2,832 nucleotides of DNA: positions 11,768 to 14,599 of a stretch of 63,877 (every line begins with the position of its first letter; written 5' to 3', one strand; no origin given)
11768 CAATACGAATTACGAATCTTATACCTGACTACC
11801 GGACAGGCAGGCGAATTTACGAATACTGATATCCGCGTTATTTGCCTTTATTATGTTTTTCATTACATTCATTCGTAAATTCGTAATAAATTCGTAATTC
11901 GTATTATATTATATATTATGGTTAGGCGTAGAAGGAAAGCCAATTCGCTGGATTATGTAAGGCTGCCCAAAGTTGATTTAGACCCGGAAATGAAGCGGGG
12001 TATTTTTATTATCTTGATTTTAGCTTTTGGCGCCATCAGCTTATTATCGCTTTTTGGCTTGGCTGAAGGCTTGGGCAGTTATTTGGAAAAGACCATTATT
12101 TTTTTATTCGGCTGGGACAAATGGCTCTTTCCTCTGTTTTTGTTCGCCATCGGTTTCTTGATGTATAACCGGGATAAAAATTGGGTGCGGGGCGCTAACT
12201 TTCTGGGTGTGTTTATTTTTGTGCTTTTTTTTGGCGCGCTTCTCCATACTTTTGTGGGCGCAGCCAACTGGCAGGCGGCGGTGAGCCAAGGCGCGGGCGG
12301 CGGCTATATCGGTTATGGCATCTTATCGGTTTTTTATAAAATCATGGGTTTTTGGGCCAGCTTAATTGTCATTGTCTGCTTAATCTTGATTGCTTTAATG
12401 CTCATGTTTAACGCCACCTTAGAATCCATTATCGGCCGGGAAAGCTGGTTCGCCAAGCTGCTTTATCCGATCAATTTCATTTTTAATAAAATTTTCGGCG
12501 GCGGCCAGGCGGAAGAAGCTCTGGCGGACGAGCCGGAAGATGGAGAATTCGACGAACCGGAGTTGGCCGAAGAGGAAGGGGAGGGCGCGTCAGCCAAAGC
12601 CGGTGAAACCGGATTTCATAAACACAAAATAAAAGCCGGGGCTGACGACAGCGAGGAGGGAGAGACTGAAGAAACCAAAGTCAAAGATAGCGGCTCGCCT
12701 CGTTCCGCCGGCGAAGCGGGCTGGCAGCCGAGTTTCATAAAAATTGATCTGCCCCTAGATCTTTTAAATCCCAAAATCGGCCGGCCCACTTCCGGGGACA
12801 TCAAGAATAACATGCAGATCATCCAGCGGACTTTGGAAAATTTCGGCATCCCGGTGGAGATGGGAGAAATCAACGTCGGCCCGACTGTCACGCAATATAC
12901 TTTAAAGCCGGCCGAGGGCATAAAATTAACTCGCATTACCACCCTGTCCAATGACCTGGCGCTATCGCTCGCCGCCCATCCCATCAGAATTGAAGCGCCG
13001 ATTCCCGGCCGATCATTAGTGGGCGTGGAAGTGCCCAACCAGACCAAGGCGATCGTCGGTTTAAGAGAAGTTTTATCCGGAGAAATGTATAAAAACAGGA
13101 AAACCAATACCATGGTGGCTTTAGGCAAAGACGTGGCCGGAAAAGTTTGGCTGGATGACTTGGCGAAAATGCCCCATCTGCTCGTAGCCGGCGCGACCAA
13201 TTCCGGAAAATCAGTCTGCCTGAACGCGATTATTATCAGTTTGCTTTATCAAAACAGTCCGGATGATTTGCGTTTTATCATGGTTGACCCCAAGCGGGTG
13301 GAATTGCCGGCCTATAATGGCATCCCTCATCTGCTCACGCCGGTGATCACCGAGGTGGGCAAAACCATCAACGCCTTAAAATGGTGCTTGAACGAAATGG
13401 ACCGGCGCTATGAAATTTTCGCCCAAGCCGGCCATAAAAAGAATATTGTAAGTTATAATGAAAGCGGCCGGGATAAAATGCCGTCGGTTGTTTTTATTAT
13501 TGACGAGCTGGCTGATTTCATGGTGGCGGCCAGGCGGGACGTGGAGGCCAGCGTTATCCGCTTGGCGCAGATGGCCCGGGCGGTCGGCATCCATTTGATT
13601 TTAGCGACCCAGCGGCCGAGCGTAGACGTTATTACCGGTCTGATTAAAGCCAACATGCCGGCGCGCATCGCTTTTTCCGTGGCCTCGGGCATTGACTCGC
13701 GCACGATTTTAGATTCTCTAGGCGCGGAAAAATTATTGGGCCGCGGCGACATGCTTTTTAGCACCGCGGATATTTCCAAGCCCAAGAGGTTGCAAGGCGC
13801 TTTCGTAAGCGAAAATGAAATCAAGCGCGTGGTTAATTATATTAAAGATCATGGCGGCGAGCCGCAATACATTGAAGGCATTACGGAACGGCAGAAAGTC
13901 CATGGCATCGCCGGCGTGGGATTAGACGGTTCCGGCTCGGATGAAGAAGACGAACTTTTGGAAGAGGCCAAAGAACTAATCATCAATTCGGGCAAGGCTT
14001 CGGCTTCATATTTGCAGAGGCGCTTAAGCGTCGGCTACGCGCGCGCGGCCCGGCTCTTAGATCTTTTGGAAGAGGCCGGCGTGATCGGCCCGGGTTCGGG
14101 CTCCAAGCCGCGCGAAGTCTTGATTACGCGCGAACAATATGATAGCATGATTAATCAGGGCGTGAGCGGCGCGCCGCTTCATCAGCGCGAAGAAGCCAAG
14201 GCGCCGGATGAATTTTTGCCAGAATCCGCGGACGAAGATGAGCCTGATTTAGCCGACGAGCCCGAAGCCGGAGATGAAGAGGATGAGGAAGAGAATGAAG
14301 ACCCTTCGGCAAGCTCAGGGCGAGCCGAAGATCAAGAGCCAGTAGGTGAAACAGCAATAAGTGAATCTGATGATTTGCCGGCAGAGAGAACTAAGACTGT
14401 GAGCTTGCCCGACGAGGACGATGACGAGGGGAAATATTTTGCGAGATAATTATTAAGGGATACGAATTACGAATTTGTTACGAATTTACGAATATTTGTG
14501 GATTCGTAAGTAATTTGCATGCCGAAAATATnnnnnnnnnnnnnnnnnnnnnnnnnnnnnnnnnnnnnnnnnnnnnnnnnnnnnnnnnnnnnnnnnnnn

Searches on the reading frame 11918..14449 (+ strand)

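Call 9: search_protein_families(library=pfam, proteins=[window:11918-14449:+], max_evalue=0.00001)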
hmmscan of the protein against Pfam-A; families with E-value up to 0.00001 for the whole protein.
window:11918-14449:+ (843 aa): 4 families
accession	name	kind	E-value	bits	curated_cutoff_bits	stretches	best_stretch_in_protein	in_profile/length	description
PF01580.24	FtsK_SpoIIIE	-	4e-58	196.9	24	1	382-569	2-221/221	FtsK/SpoIIIE family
PF17854.6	FtsK_alpha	-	5.1e-28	97.7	22.9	1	280-374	4-101/101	FtsK alpha domain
PF09397.16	FtsK_gamma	-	7e-27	93.4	30.6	1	676-737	2-63/63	Ftsk gamma domain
PF13491.11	FtsK_4TM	-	6.9e-12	45.8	23.1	1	52-171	50-166/171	4TM region of DNA translocase FtsK/SpoIIIE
